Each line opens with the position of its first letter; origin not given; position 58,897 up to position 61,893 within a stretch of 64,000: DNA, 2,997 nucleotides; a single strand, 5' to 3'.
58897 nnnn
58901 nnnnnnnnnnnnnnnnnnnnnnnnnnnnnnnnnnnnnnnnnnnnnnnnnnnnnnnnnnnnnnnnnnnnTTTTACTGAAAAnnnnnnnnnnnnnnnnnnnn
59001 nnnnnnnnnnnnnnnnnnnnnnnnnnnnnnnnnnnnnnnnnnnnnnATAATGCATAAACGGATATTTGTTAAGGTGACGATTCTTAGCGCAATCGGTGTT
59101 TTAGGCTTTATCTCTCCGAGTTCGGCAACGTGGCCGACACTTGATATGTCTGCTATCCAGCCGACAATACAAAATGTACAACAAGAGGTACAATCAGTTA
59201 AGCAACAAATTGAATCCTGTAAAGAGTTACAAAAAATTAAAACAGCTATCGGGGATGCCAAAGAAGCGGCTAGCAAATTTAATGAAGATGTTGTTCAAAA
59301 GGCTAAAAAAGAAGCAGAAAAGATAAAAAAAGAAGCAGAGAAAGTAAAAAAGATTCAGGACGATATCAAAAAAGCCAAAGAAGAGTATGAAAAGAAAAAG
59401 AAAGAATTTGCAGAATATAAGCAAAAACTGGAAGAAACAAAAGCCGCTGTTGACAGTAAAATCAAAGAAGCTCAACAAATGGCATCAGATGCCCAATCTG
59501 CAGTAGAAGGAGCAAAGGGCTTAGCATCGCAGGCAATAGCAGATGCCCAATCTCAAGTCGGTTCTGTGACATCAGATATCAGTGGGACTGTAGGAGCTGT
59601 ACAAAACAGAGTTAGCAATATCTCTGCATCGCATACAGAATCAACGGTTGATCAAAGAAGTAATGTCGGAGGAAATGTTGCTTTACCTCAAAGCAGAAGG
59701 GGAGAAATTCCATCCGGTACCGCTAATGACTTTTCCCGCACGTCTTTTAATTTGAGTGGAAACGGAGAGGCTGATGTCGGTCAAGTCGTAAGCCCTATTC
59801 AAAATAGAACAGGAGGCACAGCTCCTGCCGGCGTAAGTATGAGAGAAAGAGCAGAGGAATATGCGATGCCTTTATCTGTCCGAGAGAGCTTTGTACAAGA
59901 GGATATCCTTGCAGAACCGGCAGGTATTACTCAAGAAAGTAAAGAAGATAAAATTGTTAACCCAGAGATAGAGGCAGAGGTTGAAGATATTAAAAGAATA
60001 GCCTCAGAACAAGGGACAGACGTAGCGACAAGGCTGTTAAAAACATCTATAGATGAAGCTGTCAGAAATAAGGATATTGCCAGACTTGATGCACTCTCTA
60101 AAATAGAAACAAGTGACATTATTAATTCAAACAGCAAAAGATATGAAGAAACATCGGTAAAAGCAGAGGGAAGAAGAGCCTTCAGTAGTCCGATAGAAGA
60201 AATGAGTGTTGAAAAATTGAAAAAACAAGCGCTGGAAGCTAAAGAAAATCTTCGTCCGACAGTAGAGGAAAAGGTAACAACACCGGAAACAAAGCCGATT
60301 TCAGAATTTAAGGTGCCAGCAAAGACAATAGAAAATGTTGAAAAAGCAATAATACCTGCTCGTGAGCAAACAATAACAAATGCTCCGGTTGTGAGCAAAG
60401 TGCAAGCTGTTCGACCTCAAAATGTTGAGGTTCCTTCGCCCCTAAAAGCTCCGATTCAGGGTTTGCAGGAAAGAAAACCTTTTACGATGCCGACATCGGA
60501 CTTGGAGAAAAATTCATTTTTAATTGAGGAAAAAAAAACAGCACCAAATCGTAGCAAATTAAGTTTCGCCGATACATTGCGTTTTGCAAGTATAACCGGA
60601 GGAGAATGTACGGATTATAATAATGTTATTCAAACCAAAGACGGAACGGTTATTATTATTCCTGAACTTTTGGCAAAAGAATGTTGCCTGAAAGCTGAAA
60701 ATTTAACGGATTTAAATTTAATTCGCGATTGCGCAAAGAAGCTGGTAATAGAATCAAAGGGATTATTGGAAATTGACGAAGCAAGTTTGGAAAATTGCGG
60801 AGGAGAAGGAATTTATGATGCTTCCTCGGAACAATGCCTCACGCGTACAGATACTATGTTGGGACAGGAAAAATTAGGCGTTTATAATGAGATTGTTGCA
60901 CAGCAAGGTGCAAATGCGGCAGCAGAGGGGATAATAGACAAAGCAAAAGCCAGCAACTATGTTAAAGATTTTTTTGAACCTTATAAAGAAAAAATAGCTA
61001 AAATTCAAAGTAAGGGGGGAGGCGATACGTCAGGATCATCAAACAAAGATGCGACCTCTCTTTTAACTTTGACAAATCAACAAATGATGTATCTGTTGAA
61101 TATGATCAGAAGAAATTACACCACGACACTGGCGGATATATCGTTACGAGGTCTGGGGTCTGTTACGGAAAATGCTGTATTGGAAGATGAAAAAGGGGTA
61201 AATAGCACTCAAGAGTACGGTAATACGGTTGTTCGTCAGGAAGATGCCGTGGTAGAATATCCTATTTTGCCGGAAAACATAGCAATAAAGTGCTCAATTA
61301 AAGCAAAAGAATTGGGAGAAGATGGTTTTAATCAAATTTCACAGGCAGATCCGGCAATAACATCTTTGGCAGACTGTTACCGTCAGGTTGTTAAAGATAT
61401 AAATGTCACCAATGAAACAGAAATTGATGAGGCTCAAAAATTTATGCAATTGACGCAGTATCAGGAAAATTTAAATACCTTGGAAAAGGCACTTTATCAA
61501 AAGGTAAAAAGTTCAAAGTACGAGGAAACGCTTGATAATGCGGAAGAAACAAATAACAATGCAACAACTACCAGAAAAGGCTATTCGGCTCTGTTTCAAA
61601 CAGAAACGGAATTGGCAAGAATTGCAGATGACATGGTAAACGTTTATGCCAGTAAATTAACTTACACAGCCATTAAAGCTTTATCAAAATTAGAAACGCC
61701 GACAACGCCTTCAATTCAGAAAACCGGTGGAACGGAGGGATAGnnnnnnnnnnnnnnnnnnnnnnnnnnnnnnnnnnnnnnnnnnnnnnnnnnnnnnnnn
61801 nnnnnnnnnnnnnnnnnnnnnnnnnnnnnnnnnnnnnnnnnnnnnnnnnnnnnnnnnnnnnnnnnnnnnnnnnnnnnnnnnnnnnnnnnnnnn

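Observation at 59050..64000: Tandem array of at least 3 diverged, signal-peptide-bearing coiled-coil paralogs at the VirB5 position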

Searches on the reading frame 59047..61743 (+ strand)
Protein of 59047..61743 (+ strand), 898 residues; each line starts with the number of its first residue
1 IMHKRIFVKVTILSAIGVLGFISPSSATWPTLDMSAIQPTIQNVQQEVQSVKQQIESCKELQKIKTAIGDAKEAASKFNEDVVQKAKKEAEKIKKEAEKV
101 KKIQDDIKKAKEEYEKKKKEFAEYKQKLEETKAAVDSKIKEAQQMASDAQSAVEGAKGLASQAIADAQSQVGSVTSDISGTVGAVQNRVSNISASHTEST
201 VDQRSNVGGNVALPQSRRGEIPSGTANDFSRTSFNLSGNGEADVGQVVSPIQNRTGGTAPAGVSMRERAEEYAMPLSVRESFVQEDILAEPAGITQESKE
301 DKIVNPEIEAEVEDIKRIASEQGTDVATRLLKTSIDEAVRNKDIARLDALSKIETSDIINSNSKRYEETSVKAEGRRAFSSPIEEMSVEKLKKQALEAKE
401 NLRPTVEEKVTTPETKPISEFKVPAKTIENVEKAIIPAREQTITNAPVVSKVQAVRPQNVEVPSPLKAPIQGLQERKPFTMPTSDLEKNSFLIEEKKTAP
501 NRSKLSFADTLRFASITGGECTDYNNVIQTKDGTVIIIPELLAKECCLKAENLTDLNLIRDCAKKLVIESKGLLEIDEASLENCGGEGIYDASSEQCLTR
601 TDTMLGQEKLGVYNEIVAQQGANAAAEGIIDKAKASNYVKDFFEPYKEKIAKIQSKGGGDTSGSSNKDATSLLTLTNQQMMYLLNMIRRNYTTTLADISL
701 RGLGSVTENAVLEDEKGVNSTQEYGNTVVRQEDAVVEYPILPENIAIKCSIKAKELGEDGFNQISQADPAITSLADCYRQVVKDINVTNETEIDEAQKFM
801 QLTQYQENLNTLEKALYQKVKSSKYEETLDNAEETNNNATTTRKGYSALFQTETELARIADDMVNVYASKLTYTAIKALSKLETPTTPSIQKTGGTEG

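Call 6: search_protein_families(library=pfam, proteins=[window:59047-61743:+], max_evalue=0.01)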
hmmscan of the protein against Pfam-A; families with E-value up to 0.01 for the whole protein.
window:59047-61743:+ (898 aa): 1 family
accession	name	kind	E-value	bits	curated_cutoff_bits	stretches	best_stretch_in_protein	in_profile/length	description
PF20715.2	DUF6827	-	0.00071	19.8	26.9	1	35-131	40-134/158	Domain of unknown function (DUF6827)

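Call 16: find_homologous_proteins(query=window:59050-61743:+, max_evalue=0.001)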
Query window:59050-61743:+ (897 aa): 8 proteins with E <= 0.001 among 8000 candidates.
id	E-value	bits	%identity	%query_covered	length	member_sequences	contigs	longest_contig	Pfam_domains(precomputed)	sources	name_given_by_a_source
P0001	0.0e+0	1906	100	100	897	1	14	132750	-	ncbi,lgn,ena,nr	ncbi:MAG: hypothetical protein IJ545_00585 [Alphaproteobacteria bacterium]|nr:hypothetical protein [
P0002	0.0e+0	1749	92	100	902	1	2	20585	-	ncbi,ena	-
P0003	7.8e-281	952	55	99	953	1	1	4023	-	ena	-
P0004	1.2e-271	922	55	100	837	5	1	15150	-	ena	-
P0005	1.7e-89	320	29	65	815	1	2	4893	-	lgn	-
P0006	2.1e-80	290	32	46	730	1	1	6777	-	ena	-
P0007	9.4e-14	69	29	28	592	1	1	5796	-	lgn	-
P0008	1.7e-13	68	31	22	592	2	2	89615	-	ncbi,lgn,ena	-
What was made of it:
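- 59050..61743 (+): Protein A (897 aa), the slot-1 family.
- Signal peptide: aa 1-26.
- Mature N-terminus: TWPTLD.
- Coiled coil: about aa 37-188.
- Variable, probably disordered linker.
- Conserved helical block: aa 305-361.
- Two tandem Cys-pair plus helix modules: aa 505-715 and aa 716-897. Only 8 homologues were found by word-indexed search of 5.8 billion proteins (call 16). The protein is identical to NCBI MAG protein IJ545_00585 (call 16).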

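Call 18: find_encoding_contigs(protein=P0001, flank=10000, max_places=4)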
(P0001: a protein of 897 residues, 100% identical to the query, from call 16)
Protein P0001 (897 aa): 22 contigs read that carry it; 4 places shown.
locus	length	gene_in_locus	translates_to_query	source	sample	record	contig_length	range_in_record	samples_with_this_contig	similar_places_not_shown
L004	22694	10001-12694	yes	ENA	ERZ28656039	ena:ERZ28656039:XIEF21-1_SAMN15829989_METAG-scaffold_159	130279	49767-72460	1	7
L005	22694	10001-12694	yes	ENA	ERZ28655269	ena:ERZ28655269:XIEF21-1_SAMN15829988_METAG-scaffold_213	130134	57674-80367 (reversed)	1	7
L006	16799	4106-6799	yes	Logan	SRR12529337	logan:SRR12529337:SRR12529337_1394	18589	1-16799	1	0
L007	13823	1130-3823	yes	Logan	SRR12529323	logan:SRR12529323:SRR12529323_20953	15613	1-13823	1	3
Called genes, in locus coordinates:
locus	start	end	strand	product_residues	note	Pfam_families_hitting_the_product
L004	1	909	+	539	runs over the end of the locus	PF00263:Secretin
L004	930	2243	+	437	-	PF06864:PAP_PilO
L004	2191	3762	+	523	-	-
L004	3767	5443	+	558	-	PF00437:T2SSE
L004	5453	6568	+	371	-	PF00482:T2SSF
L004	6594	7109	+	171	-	-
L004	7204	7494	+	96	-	-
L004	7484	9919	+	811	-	PF27097:VirB4_TrbE_N (weak), PF03135:CagE_TrbE_VirB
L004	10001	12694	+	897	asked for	-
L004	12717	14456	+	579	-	-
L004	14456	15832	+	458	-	-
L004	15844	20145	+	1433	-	-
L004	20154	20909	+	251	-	PF04335:VirB8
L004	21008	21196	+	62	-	-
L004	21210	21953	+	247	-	PF04335:VirB8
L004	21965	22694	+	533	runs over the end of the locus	PF03524:CagX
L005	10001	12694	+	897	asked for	-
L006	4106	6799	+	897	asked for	-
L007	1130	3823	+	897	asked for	-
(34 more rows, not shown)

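Call 23: search_protein_families(library=pfam, proteins=[L004:14456-15832:+, L004:15844-20145:+, L004:21008-21196:+, L004:20154-20909:+, L004:21210-21953:+], max_evalue=1)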
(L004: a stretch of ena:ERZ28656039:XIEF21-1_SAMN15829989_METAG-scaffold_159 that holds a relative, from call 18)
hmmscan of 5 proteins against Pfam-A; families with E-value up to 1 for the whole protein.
L004:14456-15832:+ (458 aa): 12 families
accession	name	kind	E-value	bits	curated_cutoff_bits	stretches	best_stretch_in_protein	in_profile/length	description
PF15035.11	Rootletin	-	0.0025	18.3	36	1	56-233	7-159/188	Ciliary rootlet component, centrosome cohesion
PF10805.13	DUF2730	-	0.01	16.4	24.9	1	21-90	28-93/102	Protein of unknown function (DUF2730)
PF24627.1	PUMA_CC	-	0.01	16.2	30.1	1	151-205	16-70/74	PUMA coiled-coil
PF13851.11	GAS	-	0.03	14.2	32.3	1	30-119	47-137/200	Growth-arrest specific micro-tubule binding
PF14958.11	PAAT-like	-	0.036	14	27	1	277-341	66-130/141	ATPase PAAT-like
PF07889.17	DUF1664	-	0.048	14.1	34.6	1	138-206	40-108/124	Protein of unknown function (DUF1664)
PF25762.1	HAUS1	-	0.055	13.7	40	1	28-107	116-196/236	HAUS augmin-like complex subunit 1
PF04513.17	Baculo_PEP_C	-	0.11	13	38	1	183-230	36-83/140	Baculovirus polyhedron envelope protein, PEP, C terminus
PF20379.3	DUF6674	-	0.37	10.8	28.5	1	29-108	28-101/251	Family of unknown function (DUF6674)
PF14932.11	HAUS-augmin3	-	0.37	10.7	29.4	1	132-231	52-150/260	HAUS augmin-like complex subunit 3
PF05549.16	Allexi_40kDa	-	0.59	10.1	26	0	33-111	81-155/271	Allexivirus 40kDa protein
PF01496.24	V_ATPase_I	-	0.97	7.7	30.7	1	122-236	3-119/815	V-type ATPase 116kDa subunit family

L004:15844-20145:+ (1433 aa): 0 families

L004:21008-21196:+ (62 aa): 0 families

L004:20154-20909:+ (251 aa): 1 family
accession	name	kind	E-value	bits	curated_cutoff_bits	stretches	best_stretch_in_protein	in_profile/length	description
PF04335.19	VirB8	-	1.3e-14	54.9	23.2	1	49-244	21-209/213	VirB8 protein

L004:21210-21953:+ (247 aa): 1 family
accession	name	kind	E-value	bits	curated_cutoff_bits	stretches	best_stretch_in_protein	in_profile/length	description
PF04335.19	VirB8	-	2.3e-21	77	23.2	1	50-240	17-209/213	VirB8 protein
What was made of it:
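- On rvh-type T4SS (Rickettsiales): VirB8 is duplicated, with a lipoprotein gene between the two copies (calls 18, 23).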

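Call 24: search_protein_families(library=ncbifam, proteins=[window:59050-61743:+, L004:14456-15832:+, L004:15844-20145:+, L004:21008-21196:+], max_evalue=1)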
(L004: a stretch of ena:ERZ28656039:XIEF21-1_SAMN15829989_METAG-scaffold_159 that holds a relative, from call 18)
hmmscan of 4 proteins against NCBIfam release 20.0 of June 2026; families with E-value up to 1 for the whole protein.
window:59050-61743:+ (897 aa): 11 families
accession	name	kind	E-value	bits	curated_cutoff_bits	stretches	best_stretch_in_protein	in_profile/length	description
NF045487.1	ASRP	equivalog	3.4e-06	26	300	1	31-185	118-273/593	archaea-specific SMC-related protein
TIGR03319.1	RNase_Y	equivalog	1.2e-05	24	454.35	1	36-163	23-149/514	ribonuclease Y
NF003034.1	PRK03918.1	equivalog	0.00015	19.9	700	2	38-141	473-582/878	DNA double-strand break repair ATPase Rad50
NF043058.1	T4SS_LegC2C7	subfamily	0.00017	20.7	350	1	40-169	145-261/348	LegC2/C7 family Dot/Icm T4SS effector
NF033885.1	conj_TraP_IncI1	equivalog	0.0007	19.4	135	1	11-156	23-168/217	conjugal transfer protein TraP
NF002572.0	PRK02224.1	equivalog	0.0011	17.4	1087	1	39-178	252-387/888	DNA double-strand break repair ATPase Rad50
NF045780.1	TrlF_fam_ATP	equivalog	0.0017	17.2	350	1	39-163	576-699/944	TrlF family AAA-like ATPase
TIGR02794.1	tolA_full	equivalog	0.0019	17.5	59.45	1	47-190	130-290/362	cell envelope integrity protein TolA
NF002302.0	PRK01222.2-2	equivalog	0.12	12.6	172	1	59-163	49-150/193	phosphoribosylanthranilate isomerase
TIGR04211.1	SH3_and_anchor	equivalog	0.77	9.3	65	1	43-142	64-163/198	TIGR04211 family SH3 domain-containing protein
NF038350.1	taxis_HmpF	equivalog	0.83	7.9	200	1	80-189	124-232/553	pilus motility taxis protein HmpF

L004:14456-15832:+ (458 aa): 15 families
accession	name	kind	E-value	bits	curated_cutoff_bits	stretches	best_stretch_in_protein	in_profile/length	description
TIGR02168.1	SMC_prok_B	equivalog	2.8e-06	25.4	567.35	1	33-235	780-991/1181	chromosome segregation protein SMC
TIGR02169.1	SMC_prok_A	equivalog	6.1e-06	24.2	729.4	1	29-228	699-897/1165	chromosome segregation protein SMC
NF045487.1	ASRP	equivalog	8.3e-05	21.4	300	1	34-226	215-424/593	archaea-specific SMC-related protein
NF045780.1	TrlF_fam_ATP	equivalog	0.00022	20.1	350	1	32-228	472-683/944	TrlF family AAA-like ATPase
NF041751.2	sbcc_Staph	equivalog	0.00034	18.7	920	1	33-230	287-478/1007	exonuclease subunit SbcC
NF008438.0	PRK11281.1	equivalog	0.0033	15.2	991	1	31-225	81-268/1113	mechanosensitive channel MscK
TIGR04211.1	SH3_and_anchor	equivalog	0.0062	16.2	65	1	27-108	63-159/198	TIGR04211 family SH3 domain-containing protein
NF002572.0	PRK02224.1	equivalog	0.0067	14.8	1087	1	36-248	193-408/888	DNA double-strand break repair ATPase Rad50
NF053563.1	Rkd4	equivalog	0.021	13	860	1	133-224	299-388/747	arcadin-4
NF038291.1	rep_pAB02_ORF2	subfamily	0.026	14.9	85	1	136-222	47-132/172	plasmid replication DNA-binding protein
NF040788.1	S-lay_SlaB_Mtsph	equivalog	0.049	12.5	700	0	59-122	320-383/416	S-layer protein SlaB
NF045469.1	Opp1B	equivalog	0.2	11.1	380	1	5-55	11-61/307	nickel/cobalt ABC transporter permease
TIGR04527.1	mycoplas_twoTM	subfamily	0.26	11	125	1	31-106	55-134/248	MG_279/MG_280 family protein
NF046118.1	T4SS_BAB2_0123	subfamily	0.67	10.2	100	0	137-222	42-123/145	BAB2_0123 family type IV secretion system effector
NF049873.2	cytotoxin_MakE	exception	0.67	8.9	360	1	96-221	74-199/352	alpha-pore-forming cytotoxin subunit MakE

L004:15844-20145:+ (1433 aa): 0 families

L004:21008-21196:+ (62 aa): 1 family
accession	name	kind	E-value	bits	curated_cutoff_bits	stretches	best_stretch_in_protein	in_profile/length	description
TIGR01773.1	GABAperm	equivalog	0.17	10.6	678.1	1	3-36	158-191/452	GABA permease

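Call 25: find_encoding_contigs(protein=P0008, flank=10000, max_places=3)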
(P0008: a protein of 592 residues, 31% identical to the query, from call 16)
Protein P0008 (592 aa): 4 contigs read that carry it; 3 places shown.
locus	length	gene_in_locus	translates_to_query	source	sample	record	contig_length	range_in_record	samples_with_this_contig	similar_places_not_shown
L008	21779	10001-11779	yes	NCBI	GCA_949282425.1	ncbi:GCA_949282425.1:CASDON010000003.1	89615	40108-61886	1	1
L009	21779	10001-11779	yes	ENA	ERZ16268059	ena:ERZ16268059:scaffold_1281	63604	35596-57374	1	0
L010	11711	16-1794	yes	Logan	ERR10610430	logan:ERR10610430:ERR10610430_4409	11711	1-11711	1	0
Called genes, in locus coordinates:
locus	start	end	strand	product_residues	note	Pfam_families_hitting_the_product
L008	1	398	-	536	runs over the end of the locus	PF00263:Secretin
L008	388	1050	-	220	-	PF10671:TcpQ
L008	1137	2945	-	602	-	-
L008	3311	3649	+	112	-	PF04956:TrbC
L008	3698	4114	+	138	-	PF04956:TrbC (weak)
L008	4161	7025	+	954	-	-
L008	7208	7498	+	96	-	-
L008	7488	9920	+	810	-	PF27097:VirB4_TrbE_N (weak), PF03135:CagE_TrbE_VirB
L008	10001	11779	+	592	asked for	-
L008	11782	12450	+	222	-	-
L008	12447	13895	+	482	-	-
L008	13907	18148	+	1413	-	-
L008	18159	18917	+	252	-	PF04335:VirB8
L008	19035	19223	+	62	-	-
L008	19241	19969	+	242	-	PF04335:VirB8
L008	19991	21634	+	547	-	PF03524:CagX, PF05036:SPOR (faint)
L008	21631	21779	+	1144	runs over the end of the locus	-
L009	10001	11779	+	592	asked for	-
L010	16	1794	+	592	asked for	-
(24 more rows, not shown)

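Call 26: find_encoding_contigs(protein=P0004, flank=10000, max_places=3)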
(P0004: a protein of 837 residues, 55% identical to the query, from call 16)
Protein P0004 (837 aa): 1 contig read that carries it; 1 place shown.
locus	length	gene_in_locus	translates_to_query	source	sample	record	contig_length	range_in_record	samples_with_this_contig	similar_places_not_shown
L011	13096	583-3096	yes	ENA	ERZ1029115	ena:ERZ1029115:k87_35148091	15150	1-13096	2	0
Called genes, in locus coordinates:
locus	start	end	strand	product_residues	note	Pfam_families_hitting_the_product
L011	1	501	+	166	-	?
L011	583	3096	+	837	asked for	-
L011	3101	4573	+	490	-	-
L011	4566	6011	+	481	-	-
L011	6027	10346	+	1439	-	-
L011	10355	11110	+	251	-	PF04335:VirB8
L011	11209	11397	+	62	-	-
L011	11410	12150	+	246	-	PF04335:VirB8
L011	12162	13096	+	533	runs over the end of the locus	PF03524:CagX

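Call 39: search_solved_structures(query=A1, max_evalue=10, show_alignments=2)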
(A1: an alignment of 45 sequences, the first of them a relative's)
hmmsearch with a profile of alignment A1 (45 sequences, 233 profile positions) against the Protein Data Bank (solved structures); distinct sequences matched with E-value up to 10: 21.
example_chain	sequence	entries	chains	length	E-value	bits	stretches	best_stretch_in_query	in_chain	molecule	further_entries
4tko_B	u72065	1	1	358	0.0041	20.1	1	29-99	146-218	EmrA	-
4xlg_A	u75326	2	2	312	0.0099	18.8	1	99-172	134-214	Structure-specific endonuclease subunit SLX1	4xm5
6yx5_B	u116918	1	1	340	0.075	16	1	143-208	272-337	Multifunctional virulence effector protein DrrA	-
3l0i_A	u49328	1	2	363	0.11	15.4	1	143-208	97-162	DrrA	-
7wxz_A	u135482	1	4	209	0.12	15.3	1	29-108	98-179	Spike protein S2'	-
8tb7_H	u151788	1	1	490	0.19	14.6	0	1-32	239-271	Fab24 BAK5 heavy chain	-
6xrw_A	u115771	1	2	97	0.21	14.5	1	14-67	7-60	Plasmid stabilisation system protein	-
8f3b_A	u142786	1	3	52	0.27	14.1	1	27-66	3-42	IQN22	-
6psa_A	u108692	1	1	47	0.27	14.1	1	27-64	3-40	IQN17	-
5zuv_A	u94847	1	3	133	0.34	13.8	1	17-124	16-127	Spike glycoprotein,Spike glycoprotein,inhibitor EK1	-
8vwe_C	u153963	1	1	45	0.36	13.7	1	27-64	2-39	Transmembrane protein gp41 IQN17 peptide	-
1czq_A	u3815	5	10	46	0.37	13.7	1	27-64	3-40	FUSION PROTEIN BETWEEN THE HYDROPHOBIC POCKET OF HIV GP41 AND GCN4-PIQI | FUSION PROTEIN BETWEEN THE HYDROPHOBIC POCKET OF HIV GP41 AND GENERAL CONTROL PROTEIN 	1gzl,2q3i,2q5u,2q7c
8f3a_A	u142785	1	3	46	0.37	13.7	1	27-64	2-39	IQN17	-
2r3c_A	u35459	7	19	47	0.38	13.7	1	27-64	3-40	gp41 N-peptide | IQN17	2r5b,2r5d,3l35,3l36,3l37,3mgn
2jua_A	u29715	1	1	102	0.49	13.3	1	25-94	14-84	de novo protein S836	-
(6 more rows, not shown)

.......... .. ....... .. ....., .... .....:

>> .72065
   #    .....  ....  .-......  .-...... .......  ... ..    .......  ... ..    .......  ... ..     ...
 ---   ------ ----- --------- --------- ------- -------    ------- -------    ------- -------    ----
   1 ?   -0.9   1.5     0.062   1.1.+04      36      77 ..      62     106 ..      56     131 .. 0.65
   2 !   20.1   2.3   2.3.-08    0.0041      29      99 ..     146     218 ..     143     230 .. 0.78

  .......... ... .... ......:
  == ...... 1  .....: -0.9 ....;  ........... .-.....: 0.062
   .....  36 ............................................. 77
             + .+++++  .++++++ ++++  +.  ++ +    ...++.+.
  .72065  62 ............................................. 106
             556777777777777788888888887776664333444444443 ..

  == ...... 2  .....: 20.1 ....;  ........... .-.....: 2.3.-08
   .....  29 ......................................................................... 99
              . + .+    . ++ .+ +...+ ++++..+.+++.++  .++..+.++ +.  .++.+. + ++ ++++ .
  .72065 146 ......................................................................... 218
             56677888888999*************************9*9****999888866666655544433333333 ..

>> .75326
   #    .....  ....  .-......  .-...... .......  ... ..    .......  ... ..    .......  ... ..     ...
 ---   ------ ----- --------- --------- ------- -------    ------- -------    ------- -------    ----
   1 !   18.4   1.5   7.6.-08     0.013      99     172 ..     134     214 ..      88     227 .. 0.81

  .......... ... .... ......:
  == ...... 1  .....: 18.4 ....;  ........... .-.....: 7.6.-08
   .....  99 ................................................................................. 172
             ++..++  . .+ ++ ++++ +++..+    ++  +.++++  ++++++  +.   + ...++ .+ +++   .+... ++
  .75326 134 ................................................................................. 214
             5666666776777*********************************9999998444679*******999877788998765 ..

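Call 52: search_protein_families(library=pfam, alignment_id=A1, max_evalue=1)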
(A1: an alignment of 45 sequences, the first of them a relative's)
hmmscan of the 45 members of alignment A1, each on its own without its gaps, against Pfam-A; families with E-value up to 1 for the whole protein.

A. member 1, L008:11782-12450:+ (222 aa): 0 families

B. families by the number of members that match (of 45 scanned): 75 families (the first 25 are shown)
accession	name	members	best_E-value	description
PF21329.2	CYP38_PsbQ-like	7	0.0012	Peptidyl-prolyl cis-trans isomerase CYP38-like, PsbQ-like domain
PF06103.16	DUF948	5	0.003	Bacterial protein of unknown function (DUF948)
PF07889.17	DUF1664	3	0.012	Protein of unknown function (DUF1664)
PF04513.17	Baculo_PEP_C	3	0.029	Baculovirus polyhedron envelope protein, PEP, C terminus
PF06009.19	Laminin_II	2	0.00085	Laminin Domain II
PF05478.16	Prominin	2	0.0013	Prominin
PF04956.18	TrbC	2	0.025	TrbC/VIRB2 pilin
PF20117.4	DUF6507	2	0.033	Family of unknown function (DUF6507)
PF07554.19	FIVAR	1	8.5e-05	FIVAR domain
PF04407.17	DUF531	1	0.0012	Protein of unknown function (DUF531)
PF03978.18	Borrelia_REV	1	0.0012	Borrelia burgdorferi REV protein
PF10779.14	XhlA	1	0.0019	Haemolysin XhlA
PF23203.1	KIF21A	1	0.0031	KIF21A-like domain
PF01935.23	DUF87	1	0.0039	Helicase HerA, central domain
PF00851.24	Peptidase_C6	1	0.0057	Helper component proteinase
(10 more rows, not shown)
